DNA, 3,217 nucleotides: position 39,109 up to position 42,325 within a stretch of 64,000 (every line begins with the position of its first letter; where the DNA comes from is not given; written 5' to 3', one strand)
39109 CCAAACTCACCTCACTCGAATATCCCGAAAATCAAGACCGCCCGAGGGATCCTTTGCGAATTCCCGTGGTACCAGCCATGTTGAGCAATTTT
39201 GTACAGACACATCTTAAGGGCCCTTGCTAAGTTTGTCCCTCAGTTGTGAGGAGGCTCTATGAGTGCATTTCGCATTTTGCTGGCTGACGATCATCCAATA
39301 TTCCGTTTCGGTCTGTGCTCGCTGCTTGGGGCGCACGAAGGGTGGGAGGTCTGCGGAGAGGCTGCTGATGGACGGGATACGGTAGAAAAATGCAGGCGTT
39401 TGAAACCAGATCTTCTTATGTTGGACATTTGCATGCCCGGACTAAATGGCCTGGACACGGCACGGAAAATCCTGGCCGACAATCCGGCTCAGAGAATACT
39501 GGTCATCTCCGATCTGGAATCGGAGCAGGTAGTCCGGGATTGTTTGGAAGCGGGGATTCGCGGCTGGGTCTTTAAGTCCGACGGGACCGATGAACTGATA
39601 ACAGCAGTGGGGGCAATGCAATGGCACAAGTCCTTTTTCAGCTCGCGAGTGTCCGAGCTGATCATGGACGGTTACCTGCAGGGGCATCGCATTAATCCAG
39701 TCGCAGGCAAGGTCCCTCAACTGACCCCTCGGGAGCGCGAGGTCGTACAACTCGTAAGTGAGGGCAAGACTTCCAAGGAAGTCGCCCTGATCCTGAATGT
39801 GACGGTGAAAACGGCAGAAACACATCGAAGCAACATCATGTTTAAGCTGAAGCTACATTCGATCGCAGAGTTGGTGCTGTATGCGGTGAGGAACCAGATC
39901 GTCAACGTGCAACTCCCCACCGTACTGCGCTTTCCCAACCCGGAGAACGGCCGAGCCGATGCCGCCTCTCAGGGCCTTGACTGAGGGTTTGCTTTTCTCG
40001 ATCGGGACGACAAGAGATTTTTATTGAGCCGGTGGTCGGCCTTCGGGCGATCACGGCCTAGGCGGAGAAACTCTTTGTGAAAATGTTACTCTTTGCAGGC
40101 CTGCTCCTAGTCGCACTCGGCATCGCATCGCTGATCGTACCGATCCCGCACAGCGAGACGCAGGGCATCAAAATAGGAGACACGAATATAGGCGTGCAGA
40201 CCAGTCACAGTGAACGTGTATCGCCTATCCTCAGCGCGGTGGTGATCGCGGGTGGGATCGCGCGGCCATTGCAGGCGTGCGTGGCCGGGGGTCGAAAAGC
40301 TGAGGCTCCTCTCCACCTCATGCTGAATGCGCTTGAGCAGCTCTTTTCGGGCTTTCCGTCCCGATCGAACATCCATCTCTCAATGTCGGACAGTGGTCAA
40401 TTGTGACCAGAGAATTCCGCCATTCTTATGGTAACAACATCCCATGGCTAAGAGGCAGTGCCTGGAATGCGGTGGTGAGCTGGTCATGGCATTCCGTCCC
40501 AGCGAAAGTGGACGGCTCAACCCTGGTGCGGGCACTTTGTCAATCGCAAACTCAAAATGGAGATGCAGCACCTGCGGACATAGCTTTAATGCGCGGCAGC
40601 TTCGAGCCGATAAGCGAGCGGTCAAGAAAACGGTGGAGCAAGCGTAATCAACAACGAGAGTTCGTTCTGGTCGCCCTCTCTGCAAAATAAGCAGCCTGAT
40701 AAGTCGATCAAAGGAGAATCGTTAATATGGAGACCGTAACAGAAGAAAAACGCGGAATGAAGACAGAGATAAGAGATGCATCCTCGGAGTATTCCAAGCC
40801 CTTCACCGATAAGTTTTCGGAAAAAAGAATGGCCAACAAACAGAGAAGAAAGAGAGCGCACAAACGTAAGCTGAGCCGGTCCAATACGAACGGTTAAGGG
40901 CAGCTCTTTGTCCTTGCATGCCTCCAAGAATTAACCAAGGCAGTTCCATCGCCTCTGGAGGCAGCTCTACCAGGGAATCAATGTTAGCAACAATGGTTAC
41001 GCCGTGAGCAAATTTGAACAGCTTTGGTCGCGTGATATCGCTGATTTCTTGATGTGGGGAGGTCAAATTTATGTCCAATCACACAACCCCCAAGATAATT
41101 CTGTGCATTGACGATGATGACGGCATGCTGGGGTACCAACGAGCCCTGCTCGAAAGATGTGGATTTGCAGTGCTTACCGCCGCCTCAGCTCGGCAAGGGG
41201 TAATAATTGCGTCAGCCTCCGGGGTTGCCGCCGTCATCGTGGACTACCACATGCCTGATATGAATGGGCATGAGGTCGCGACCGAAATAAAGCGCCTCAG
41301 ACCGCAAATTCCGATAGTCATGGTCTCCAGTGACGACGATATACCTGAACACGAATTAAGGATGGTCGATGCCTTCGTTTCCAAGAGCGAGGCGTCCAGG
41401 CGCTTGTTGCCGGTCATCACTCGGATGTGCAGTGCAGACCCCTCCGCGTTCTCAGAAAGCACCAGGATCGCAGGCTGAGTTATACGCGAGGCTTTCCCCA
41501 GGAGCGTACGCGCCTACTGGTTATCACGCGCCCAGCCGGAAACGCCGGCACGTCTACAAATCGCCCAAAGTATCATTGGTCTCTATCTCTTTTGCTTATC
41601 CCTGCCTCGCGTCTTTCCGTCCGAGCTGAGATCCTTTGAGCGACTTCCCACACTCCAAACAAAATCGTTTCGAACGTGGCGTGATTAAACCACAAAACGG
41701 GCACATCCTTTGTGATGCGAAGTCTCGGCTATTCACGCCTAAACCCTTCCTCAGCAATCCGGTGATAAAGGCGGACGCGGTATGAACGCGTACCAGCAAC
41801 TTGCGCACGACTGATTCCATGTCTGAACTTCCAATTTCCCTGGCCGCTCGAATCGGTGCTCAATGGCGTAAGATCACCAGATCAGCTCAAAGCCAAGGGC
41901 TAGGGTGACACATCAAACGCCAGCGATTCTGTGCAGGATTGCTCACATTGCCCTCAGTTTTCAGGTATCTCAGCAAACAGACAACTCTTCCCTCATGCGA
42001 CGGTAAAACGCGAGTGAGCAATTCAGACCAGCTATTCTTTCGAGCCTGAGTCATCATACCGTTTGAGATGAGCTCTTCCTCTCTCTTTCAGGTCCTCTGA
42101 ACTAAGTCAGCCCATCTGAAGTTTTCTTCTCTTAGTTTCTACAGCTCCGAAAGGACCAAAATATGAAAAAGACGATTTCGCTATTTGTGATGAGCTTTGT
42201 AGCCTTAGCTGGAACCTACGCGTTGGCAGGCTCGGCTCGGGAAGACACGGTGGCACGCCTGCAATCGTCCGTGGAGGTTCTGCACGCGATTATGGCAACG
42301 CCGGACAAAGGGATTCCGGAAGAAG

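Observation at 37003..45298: Five copies of an 18-19 nt quasi-palindrome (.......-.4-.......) in promoter regions of the Crp/Fnr-rich region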

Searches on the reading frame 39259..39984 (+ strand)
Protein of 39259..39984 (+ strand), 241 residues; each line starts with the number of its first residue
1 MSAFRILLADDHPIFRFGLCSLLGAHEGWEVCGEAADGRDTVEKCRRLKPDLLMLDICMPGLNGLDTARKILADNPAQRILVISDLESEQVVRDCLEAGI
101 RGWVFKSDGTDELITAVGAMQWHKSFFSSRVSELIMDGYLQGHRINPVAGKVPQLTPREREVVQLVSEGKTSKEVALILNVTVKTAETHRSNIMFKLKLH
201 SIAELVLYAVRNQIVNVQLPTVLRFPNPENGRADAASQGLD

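Call 6: search_protein_families(library=pfam, proteins=[window:39259-39984:+], max_evalue=0.01)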
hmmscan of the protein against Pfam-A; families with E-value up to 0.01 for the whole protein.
window:39259-39984:+ (241 aa): 4 families
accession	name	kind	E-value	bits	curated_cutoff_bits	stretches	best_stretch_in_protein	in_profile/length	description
PF00072.30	Response_reg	-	5.1e-22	78.6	30.2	1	6-117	1-110/111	Response regulator receiver domain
PF00196.25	GerE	-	2.9e-17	62.5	23.5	1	154-209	2-57/57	Bacterial regulatory proteins, luxR family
PF08281.18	Sigma70_r4_2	-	1.5e-06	28.2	25.7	1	153-191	9-48/54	Sigma-70, region 4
PF04545.22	Sigma70_r4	-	0.00038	20.3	24.1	1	154-197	4-48/50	Sigma-70, region 4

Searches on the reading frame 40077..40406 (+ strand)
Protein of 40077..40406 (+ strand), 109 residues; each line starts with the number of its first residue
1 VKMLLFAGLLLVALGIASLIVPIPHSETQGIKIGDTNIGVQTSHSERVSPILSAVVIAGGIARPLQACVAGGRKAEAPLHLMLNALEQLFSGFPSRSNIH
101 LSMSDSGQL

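Call 12: search_protein_families(library=pfam, proteins=[window:40077-40406:+], max_evalue=0.01)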
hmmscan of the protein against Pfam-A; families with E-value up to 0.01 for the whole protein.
window:40077-40406:+ (109 aa): 0 families

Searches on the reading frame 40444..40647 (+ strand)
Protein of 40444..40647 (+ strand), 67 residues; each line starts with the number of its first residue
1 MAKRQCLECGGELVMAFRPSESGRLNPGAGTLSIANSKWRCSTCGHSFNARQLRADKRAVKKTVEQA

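Call 12: search_protein_families(library=pfam, proteins=[window:40444-40647:+], max_evalue=0.01)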
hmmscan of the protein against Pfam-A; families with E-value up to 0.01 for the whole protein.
window:40444-40647:+ (67 aa): 3 families
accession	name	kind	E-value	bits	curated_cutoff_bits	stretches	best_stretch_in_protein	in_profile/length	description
PF09723.15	Zn_ribbon_8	-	0.0012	19.3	34.4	0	40-57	7-24/41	Zinc ribbon domain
PF23477.1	zf_Tbcl_2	-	0.0041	17.2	27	0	1-21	3-23/37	Probable treble clef zinc finger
PF14311.12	DUF4379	-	0.009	16.6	24.5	1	37-51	26-40/56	Probable Treble clef zinc finger domain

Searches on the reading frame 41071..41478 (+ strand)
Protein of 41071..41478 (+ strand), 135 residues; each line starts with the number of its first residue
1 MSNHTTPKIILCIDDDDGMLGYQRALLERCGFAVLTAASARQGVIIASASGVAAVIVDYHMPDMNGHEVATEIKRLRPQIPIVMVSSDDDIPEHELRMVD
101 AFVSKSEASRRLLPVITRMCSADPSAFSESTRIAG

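Call 6: search_protein_families(library=pfam, proteins=[window:41071-41478:+], max_evalue=0.01)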
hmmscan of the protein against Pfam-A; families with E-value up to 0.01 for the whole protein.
window:41071-41478:+ (135 aa): 2 families
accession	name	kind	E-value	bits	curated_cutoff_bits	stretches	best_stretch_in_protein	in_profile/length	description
PF00072.30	Response_reg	-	1.9e-16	60.6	30.2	1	10-113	1-107/111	Response regulator receiver domain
PF03709.21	OKR_DC_1_N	-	1.9e-07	31.8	29.3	1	27-109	13-96/111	Orn/Lys/Arg decarboxylase, N-terminal domain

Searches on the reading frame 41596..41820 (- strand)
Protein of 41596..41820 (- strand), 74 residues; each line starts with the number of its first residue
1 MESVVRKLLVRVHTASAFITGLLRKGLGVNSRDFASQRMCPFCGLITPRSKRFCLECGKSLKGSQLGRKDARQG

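Call 6: search_protein_families(library=pfam, proteins=[window:41596-41820:-], max_evalue=0.01)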
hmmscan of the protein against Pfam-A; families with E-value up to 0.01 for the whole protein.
window:41596-41820:- (74 aa): 4 families
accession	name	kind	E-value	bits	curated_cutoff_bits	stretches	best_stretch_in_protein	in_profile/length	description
PF12773.13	DZR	-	0.00012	22.6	27.3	1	40-62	1-23/45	Double zinc ribbon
PF13240.11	Zn_Ribbon_1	-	0.0032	17.6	25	1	40-61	2-23/23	zinc-ribbon domain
PF18912.6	DZR_2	-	0.0046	17.2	27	1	39-61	9-31/56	Double zinc ribbon domain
PF08792.16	A2L_zn_ribbon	-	0.0057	16.8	22.9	0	37-48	21-32/33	A2L zinc ribbon domain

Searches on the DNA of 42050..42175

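Call 39: search_rna_families(source=window, start=42050, end=42175, threshold=evalue, max_evalue=10)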
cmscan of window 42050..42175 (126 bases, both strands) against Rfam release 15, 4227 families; matches with E-value up to 10: 2.
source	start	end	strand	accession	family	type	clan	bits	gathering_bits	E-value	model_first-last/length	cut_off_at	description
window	42116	42135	-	RF03730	mir-7615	Gene; miRNA;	-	11.6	90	8.9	23-42/64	no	mir-7615 microRNA precursor family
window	42057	42162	-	RF00420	SNORA61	Gene; snRNA; snoRNA; HACA-box;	-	10.9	74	6.4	1-132/132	no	Small nucleolar RNA SNORA61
